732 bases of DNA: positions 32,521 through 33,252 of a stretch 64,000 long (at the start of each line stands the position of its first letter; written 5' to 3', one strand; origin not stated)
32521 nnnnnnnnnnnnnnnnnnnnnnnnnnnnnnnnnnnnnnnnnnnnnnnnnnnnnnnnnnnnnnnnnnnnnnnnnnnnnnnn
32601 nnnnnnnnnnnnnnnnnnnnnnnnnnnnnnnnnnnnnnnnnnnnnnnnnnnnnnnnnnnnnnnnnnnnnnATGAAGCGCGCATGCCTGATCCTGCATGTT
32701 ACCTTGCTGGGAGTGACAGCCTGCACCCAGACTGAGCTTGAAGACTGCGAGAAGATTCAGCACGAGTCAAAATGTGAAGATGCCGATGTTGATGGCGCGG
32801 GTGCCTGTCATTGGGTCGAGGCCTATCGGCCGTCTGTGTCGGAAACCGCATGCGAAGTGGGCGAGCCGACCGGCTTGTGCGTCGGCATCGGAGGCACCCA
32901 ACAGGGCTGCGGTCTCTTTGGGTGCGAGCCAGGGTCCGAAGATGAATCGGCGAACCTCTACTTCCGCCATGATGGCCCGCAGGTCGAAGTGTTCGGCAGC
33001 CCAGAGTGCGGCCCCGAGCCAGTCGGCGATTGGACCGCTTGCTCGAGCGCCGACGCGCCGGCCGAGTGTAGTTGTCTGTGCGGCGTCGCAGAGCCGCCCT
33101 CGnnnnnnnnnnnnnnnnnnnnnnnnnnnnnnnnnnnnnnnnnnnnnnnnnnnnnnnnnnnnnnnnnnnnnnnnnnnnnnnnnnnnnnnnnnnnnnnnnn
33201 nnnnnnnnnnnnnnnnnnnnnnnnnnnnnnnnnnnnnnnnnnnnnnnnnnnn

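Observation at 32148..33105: Tandem pair of Cys-rich lipoproteins (family B) with an about 14-Cys module, the second with a perfect AGGAGG RBS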

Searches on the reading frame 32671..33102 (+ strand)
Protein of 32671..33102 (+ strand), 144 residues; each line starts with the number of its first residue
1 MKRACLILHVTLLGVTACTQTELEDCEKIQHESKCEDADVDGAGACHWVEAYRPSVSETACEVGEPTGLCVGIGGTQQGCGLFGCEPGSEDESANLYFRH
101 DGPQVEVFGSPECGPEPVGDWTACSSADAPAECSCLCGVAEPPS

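Call 9: search_protein_families(library=pfam, proteins=[window:32671-33102:+], max_evalue=10)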
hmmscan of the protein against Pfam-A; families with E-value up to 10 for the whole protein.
window:32671-33102:+ (144 aa): 0 families

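Call 10: search_protein_families(library=ncbifam, proteins=[window:32671-33102:+], max_evalue=10)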
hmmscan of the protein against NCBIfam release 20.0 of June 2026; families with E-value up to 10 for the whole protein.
window:32671-33102:+ (144 aa): 1 family
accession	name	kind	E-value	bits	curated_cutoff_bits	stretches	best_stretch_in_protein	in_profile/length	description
TIGR04341.1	target_ACGX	subfamily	3.6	8.3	28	1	119-140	42-63/65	ACGX-repeat peptide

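Call 11: search_solved_structures(query=window:32671-33102:+, max_evalue=10)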
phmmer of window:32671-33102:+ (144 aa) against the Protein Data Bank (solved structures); distinct sequences matched with E-value up to 10: 1.
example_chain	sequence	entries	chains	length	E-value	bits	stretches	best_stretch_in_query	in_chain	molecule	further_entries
9m86_A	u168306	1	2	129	0.99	12.6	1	27-62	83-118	U6 small nuclear RNA (adenine-(43)-N(6))-methyltransferase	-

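Call 12: find_homologous_proteins(query=window:32671-33102:+, max_evalue=0.001)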
Query window:32671-33102:+ (144 aa): 2 proteins with E <= 0.001 among 9 candidates.
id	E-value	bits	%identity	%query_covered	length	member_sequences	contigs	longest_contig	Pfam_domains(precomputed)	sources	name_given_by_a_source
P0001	1.7e-93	329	100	100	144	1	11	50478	-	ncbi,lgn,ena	-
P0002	1.7e-61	225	69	99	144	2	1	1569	-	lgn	-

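Call 15: find_encoding_contigs(protein=P0001, flank=10000, max_places=6)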
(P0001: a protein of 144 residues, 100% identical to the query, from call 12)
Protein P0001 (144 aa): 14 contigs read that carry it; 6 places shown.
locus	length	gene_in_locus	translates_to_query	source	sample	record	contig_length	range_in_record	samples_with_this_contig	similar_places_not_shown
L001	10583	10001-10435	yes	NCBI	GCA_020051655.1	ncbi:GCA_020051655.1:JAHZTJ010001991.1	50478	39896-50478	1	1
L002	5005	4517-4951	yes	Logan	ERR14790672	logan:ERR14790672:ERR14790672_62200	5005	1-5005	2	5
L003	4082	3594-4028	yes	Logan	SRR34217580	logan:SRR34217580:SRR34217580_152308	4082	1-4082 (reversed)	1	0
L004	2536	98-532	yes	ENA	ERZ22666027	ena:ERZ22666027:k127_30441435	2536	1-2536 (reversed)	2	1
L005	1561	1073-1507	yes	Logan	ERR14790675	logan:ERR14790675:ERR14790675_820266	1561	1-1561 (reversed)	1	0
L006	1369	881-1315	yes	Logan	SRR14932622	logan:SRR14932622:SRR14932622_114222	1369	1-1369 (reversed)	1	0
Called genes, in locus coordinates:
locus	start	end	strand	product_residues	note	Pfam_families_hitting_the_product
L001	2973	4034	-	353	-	PF03050:DDE_Tnp_IS66, PF13817:DDE_Tnp_IS66_C (weak)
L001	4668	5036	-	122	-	PF05717:TnpB_IS66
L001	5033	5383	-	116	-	-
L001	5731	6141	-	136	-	-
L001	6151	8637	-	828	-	PF00082:Peptidase_S8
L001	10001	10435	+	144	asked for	-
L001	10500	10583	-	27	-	?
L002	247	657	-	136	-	-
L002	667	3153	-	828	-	PF00082:Peptidase_S8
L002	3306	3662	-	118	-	-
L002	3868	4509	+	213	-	-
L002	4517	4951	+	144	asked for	-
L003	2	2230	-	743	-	?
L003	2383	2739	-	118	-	-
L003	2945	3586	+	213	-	-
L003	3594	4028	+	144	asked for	-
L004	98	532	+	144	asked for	-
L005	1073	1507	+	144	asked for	-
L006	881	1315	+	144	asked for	-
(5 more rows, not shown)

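Call 18: find_encoding_contigs(protein=P0002, flank=10000)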
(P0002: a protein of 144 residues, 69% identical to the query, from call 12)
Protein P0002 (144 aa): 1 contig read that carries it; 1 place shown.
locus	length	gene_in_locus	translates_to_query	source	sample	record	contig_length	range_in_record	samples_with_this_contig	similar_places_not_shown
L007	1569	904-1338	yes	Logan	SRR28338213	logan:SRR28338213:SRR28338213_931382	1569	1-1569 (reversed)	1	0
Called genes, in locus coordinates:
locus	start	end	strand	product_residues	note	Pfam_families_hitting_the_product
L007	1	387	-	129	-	?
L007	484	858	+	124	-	-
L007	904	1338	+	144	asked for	-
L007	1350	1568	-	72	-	?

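Call 21: find_homologous_proteins(query=A1, max_evalue=0.01)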
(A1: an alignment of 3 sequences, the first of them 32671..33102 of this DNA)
Query A1 (3 sequences) (144 aa, profile of the alignment): 7 proteins with E <= 0.01 among 850 candidates.
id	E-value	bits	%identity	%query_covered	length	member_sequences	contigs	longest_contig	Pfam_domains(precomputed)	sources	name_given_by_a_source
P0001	1.6e-76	273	100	100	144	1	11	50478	-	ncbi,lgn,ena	-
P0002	2.2e-75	269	69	99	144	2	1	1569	-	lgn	-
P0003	2.6e-57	211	49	80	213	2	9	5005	-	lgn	-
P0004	6.9e-32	128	48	87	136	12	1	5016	-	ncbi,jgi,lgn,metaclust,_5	metaclust:\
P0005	2.2e-28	117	45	92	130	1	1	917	-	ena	-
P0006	6.0e-27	112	46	88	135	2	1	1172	-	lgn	-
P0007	7.3e-26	109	41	94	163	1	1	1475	-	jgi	-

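Call 24: find_encoding_contigs(protein=P0004, flank=10000)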
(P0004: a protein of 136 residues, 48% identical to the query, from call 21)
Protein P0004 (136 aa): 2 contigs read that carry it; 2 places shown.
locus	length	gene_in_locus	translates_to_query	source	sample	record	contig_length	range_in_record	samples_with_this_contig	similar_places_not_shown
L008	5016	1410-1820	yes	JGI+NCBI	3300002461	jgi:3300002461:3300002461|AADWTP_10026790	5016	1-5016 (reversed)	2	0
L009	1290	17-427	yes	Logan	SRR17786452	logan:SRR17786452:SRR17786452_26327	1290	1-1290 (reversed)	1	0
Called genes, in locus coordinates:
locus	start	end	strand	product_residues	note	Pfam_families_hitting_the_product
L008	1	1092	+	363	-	?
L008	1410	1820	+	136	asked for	-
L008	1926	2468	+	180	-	PF12852:Cupin_6, PF00165:HTH_AraC (weak), PF12833:HTH_18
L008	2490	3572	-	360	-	PF00724:Oxidored_FMN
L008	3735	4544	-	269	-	PF00106:adh_short, PF13561:adh_short_C2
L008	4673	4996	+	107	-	PF01638:HxlR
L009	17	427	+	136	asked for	-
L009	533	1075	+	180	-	PF12852:Cupin_6, PF00165:HTH_AraC (weak), PF12833:HTH_18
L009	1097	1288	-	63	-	?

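Call 25: find_encoding_contigs(protein=P0007, flank=10000)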
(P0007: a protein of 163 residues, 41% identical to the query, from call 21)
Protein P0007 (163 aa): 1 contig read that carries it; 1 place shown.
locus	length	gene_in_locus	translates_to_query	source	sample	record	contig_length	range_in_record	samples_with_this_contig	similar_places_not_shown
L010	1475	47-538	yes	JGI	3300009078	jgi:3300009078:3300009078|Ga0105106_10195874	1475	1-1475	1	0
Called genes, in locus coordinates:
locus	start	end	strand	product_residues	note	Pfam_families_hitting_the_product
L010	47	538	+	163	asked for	-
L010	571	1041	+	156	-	PF13302:Acetyltransf_3 (weak), PF00583:Acetyltransf_1, PF13673:Acetyltransf_10, PF14542:Acetyltransf_CG (faint), PF13508:Acetyltransf_7, PF08445:FR47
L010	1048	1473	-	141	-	?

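Call 29: search_protein_representatives(alignment_id=A1)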
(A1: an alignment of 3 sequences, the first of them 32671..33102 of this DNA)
Query: 3 sequences, 144 profile positions. Proteins with E-value up to 0.001 (for the whole library): 41; up to 1e-10: 18; up to 1e-30: 3. The best 41 are listed.
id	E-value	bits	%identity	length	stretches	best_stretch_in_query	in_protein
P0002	7.0e-76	269.2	-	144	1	1-144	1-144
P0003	8.2e-58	210.6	-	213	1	4-139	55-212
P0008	1.2e-33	132.2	-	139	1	8-138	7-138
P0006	1.9e-27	112.1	-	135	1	11-141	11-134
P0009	1.9e-27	112.1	-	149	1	4-138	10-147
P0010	9.3e-27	109.9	-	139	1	16-139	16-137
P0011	2.8e-26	108.3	-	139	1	7-139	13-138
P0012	5.4e-26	107.4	-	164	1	3-137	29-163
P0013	2.4e-25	105.3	-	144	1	5-142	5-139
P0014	1.2e-21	93.3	-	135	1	11-138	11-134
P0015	2.8e-19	85.6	-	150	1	17-142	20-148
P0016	4.0e-17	78.7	-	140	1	18-138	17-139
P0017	1.8e-16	76.5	-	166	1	12-137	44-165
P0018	1.0e-14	70.8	-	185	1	10-138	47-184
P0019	1.1e-13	67.6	-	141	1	23-137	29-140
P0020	6.0e-13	65.1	-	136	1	10-138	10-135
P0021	2.8e-12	62.9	-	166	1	18-137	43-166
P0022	9.3e-11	58.0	-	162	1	12-138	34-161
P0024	3.7e-09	52.8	-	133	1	24-138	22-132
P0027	1.9e-08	50.5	-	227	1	21-138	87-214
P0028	4.3e-08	49.4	-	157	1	44-138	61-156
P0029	2.5e-06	43.6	-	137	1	25-139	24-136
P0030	7.9e-06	42.0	-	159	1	27-138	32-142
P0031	8.4e-06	41.9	-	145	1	12-136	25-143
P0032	2.2e-05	40.6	-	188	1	16-138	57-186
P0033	5.5e-05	39.3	-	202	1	11-137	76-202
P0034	5.9e-05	39.2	-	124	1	43-139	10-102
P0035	9.5e-05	38.5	-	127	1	10-137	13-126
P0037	1.1e-04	38.4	-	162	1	23-137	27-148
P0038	1.5e-04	37.8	-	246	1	13-137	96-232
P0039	1.6e-04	37.8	-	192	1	20-139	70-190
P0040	1.6e-04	37.8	-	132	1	13-138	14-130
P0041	2.8e-04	37.0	-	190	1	13-139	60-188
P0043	5.1e-04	36.1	-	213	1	11-139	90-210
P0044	5.8e-04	36.0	-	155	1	2-141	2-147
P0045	6.1e-04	35.9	-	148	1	16-140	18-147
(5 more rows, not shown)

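Call 31: find_homologous_proteins(query=A2, max_evalue=0.001)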
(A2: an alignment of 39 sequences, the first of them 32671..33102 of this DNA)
Query A2 (39 sequences) (144 aa, profile of the alignment): 4 proteins with E <= 0.001 among 8000 candidates.
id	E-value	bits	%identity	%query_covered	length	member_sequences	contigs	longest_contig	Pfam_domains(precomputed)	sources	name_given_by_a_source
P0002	7.3e-36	141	69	99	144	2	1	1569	-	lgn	-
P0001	2.6e-35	139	100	100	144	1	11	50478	-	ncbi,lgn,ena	-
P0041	1.9e-20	91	32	84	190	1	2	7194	-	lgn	-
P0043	1.8e-17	82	26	78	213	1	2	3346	-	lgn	-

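Call 32: search_protein_families(library=pfam, alignment_id=A2, max_evalue=1)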
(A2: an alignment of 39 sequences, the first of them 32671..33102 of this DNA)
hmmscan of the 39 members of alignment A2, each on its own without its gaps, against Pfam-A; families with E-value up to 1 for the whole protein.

A. member 1, window:32671-33102:+ (144 aa): 0 families

B. families by the number of members that match (of 39 scanned): 19 families
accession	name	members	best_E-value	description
PF21827.1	New_glue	2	0.014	New glue protein family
PF01508.21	Paramecium_SA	2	0.23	Paramecium surface antigen domain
PF18459.6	PCSK9_C1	1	0.016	Proprotein convertase subtilisin-like/kexin type 9 C-terminal domain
PF01456.22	Mucin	1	0.022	Mucin-like glycoprotein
PF02298.23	Cu_bind_like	1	0.026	Plastocyanin-like domain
PF15462.11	Barttin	1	0.051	Bartter syndrome, infantile, with sensorineural deafness (Barttin)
PF07306.16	DUF1455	1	0.061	Protein of unknown function (DUF1455)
PF11556.13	EBA-175_VI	1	0.11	Erythrocyte binding antigen 175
PF25706.1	HCMV_UL116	1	0.11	Human cytomegalovirus UL116 protein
PF10659.14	Trypan_glycop_C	1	0.15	Trypanosome variant surface glycoprotein C-terminal domain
PF22859.1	IBIN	1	0.18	Induced by infection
PF25728.1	US29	1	0.25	Cytomegalovirus US29 protein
PF14000.11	Packaging_FI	1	0.25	DNA packaging protein FI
PF19694.4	DUF6194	1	0.28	Family of unknown function (DUF6194)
PF09533.15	DUF2380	1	0.36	Predicted lipoprotein of unknown function (DUF2380)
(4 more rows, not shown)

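Call 33: search_solved_structures(query=A2, max_evalue=10)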
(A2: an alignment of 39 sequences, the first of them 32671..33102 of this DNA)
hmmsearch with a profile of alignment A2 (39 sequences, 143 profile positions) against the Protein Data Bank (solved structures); distinct sequences matched with E-value up to 10: 1.
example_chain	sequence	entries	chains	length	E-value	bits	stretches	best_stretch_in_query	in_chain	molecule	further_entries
9m86_A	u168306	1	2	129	0.54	13.4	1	25-67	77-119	U6 small nuclear RNA (adenine-(43)-N(6))-methyltransferase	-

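Call 39: find_related_loci(query=A4, collection=genome_contigs, flank=8000)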
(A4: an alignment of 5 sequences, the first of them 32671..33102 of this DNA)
Query A4 (144 aa) in genome_contigs; peptide patterns used: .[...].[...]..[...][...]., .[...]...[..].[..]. (x = any residue, [..] = any of these).
60 stretches matched a pattern, but none encodes a relative of the query by tblastn (E <= 1e-3).

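Call 40: predict_structure(alignment_id=A2)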
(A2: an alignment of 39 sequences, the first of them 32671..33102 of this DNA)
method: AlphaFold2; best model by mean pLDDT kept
length: 144 residues; sequences in the alignment: 39
mean_pLDDT: 86.4   pTM: 0.79
mean pLDDT of the five models: 86.4, 85.5, 85.0, 84.1, 83.8
residues with pLDDT >= 90: 98; 70-90: 17; 50-70: 26; < 50: 3
segments of 3 or more residues with pLDDT < 50: none
pLDDT, mean of each block of 10 residues (from residue 1): 60 64 97 97 96 95 97 90 69 86 97 95 96 86 54
secondary structure, 60 per line:
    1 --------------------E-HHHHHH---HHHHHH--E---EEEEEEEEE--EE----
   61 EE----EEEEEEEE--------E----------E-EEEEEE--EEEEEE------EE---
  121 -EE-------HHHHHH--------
elements in order: H23-28 H32-37 E44-52 E67-74 E96-101 E104-109 H131-136

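Call 43: find_encoding_contigs(protein=P0041, flank=10000)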
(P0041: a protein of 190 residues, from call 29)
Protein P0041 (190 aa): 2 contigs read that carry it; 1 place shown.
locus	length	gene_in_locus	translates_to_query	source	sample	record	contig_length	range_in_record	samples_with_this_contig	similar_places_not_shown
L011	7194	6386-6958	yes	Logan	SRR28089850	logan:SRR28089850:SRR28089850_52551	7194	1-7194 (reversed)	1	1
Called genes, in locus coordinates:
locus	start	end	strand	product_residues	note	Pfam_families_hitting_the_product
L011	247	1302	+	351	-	-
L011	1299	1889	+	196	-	PF04542:Sigma70_r2, PF07638:Sigma70_ECF (faint), PF08281:Sigma70_r4_2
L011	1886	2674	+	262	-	-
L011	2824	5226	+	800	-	PF00082:Peptidase_S8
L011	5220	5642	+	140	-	-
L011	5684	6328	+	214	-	PF13759:2OG-FeII_Oxy_5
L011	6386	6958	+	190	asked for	-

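Call 44: find_encoding_contigs(protein=P0043, flank=10000)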
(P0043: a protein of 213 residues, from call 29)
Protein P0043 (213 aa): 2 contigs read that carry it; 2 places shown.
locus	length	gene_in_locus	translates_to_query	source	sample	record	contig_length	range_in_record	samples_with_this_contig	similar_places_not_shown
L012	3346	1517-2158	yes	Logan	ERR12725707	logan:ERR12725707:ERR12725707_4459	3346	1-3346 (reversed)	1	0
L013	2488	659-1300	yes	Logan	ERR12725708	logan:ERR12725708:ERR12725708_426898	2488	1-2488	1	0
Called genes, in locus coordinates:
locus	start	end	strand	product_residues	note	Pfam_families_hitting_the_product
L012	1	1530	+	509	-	?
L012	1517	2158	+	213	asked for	-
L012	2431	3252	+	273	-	-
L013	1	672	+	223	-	?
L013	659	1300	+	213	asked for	-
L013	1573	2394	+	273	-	-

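Call 45: search_protein_families(library=pfam, proteins=[L008:1-1089:+], max_evalue=0.01)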
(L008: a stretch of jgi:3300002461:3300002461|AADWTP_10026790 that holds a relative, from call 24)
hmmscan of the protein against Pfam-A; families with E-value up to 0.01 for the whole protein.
L008:1-1089:+ (363 aa): 4 families
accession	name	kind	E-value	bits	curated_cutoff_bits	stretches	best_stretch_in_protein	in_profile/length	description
PF13676.11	TIR_2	-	3.5e-20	73.1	28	1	232-343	1-109/122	TIR domain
PF00656.27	Peptidase_C14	-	5.9e-15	56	21.4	1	6-206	2-214/233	Caspase domain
PF01650.23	Peptidase_C13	-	3.9e-06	27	22.8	1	67-203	103-234/258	Peptidase C13 family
PF01582.25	TIR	-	9.4e-05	22.7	21.3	1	238-308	12-82/179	TIR domain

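Call 48: search_protein_families(library=pfam, proteins=[L012:1-1527:+, L012:2431-3249:+, L011:247-1299:+, L011:1886-2671:+, L011:5220-5639:+, L011:5684-6325:+], max_evalue=0.01)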
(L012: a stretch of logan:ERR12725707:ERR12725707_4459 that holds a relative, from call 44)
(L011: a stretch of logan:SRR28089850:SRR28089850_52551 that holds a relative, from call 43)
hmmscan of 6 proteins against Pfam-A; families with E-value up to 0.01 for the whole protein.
L012:1-1527:+ (509 aa): 1 family
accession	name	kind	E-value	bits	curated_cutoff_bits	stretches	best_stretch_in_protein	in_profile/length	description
PF00082.27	Peptidase_S8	-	5.4e-10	39.5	21.8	1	64-313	50-258/288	Subtilase family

L012:2431-3249:+ (273 aa): 0 families

L011:247-1299:+ (351 aa): 0 families

L011:1886-2671:+ (262 aa): 0 families

L011:5220-5639:+ (140 aa): 1 family
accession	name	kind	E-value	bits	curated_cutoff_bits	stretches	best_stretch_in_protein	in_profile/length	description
PF22004.1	SPAR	-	0.0023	18.1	27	1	22-56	20-53/75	Small regulatory polypeptide of amino acid response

L011:5684-6325:+ (214 aa): 2 families
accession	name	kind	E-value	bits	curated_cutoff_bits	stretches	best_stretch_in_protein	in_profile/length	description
PF13759.12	2OG-FeII_Oxy_5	-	9.4e-22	77.7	27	1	99-195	3-101/101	Putative 2OG-Fe(II) oxygenase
PF13640.12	2OG-FeII_Oxy_3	-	0.00019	22.8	27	1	108-196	11-97/98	2OG-Fe(II) oxygenase superfamily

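Call 53: find_encoding_contigs(protein=P0008, flank=10000, max_places=3)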
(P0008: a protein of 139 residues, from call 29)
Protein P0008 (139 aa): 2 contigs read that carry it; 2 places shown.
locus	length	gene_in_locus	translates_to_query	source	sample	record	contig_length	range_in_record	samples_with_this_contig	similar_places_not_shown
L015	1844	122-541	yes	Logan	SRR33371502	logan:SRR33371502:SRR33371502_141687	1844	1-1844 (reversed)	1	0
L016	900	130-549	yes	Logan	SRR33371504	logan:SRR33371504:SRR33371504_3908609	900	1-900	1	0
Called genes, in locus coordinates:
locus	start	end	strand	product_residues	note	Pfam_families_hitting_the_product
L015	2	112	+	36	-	?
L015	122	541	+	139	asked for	-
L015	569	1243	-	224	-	-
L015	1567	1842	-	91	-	?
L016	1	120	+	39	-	?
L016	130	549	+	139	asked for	-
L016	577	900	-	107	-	?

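Call 55: list_cluster_members(proteins=[P0009, P0010, P0011, P0012, P0013, P0014, P0015, P0016, P0017, P0018])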
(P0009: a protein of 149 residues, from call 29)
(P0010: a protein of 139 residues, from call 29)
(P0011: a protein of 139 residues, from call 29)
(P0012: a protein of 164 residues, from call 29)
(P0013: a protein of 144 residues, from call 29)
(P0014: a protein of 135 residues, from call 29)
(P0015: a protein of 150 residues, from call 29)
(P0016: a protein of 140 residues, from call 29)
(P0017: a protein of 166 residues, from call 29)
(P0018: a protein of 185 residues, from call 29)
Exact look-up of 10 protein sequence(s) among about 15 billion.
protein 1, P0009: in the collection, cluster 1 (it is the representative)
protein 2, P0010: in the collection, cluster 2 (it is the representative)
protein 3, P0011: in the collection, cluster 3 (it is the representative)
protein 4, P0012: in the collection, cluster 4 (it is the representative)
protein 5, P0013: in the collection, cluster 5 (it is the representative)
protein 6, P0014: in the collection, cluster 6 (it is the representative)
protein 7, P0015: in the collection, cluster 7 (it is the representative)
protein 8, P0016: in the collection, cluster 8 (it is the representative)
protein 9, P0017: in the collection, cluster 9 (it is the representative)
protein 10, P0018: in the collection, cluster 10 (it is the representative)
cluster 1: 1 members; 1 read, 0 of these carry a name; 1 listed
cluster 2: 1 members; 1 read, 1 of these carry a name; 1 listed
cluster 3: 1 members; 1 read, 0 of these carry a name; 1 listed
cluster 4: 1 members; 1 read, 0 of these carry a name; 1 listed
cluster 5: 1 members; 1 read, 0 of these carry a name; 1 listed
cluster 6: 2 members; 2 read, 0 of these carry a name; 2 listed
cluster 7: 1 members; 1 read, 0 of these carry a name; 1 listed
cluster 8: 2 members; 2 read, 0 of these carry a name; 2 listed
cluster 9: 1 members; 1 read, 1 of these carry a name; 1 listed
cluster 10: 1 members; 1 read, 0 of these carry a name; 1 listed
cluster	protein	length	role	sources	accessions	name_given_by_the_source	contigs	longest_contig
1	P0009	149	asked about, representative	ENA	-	-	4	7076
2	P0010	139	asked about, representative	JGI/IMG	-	hypothetical protein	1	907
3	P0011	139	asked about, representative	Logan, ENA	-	-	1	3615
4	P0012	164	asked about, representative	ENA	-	-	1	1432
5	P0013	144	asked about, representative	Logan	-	-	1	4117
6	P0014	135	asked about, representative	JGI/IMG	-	-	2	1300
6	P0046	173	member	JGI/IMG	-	-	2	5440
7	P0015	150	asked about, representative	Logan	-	-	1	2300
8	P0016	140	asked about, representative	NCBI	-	-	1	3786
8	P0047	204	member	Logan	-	-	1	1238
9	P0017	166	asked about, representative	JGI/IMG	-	hypothetical protein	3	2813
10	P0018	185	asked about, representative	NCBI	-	-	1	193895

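Call 56: list_cluster_members(proteins=[P0019, P0020, P0021, P0022, P0024, P0027, P0028, P0029, P0030, P0031])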
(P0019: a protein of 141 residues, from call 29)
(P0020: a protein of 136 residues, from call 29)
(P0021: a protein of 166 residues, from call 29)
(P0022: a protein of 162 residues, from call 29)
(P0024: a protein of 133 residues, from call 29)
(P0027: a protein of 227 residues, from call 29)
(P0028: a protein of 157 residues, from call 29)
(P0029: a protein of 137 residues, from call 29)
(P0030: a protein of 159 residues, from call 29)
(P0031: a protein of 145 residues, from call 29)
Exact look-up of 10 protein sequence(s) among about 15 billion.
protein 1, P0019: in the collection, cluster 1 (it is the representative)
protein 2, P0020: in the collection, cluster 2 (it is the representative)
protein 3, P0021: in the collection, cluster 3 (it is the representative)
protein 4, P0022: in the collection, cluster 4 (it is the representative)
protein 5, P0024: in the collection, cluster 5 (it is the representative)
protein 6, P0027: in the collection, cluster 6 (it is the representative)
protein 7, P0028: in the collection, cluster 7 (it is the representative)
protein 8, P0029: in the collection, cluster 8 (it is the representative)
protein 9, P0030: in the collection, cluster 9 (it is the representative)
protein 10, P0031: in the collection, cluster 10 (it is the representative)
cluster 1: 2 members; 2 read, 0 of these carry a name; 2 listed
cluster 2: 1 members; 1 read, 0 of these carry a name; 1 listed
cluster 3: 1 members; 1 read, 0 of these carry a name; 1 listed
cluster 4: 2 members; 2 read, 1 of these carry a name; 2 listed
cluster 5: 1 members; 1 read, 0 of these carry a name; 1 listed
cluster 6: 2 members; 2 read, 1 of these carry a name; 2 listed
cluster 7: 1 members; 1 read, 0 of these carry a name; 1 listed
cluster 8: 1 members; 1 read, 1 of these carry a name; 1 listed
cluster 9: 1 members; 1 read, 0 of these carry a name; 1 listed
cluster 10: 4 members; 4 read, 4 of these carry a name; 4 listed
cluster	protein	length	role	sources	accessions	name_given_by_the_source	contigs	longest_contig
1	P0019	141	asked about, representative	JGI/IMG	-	-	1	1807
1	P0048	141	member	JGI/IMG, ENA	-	-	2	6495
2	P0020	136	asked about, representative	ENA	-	-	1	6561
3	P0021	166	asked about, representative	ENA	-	-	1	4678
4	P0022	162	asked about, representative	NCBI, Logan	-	-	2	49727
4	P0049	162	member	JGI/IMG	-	hypothetical protein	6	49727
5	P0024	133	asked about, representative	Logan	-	-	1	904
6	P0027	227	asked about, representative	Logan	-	-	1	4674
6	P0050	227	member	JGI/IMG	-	hypothetical protein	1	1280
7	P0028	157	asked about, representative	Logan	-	-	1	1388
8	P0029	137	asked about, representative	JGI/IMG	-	hypothetical protein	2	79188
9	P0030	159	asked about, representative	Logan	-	-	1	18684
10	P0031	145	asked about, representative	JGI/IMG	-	hypothetical protein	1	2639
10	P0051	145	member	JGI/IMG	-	hypothetical protein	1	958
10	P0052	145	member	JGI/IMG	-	hypothetical protein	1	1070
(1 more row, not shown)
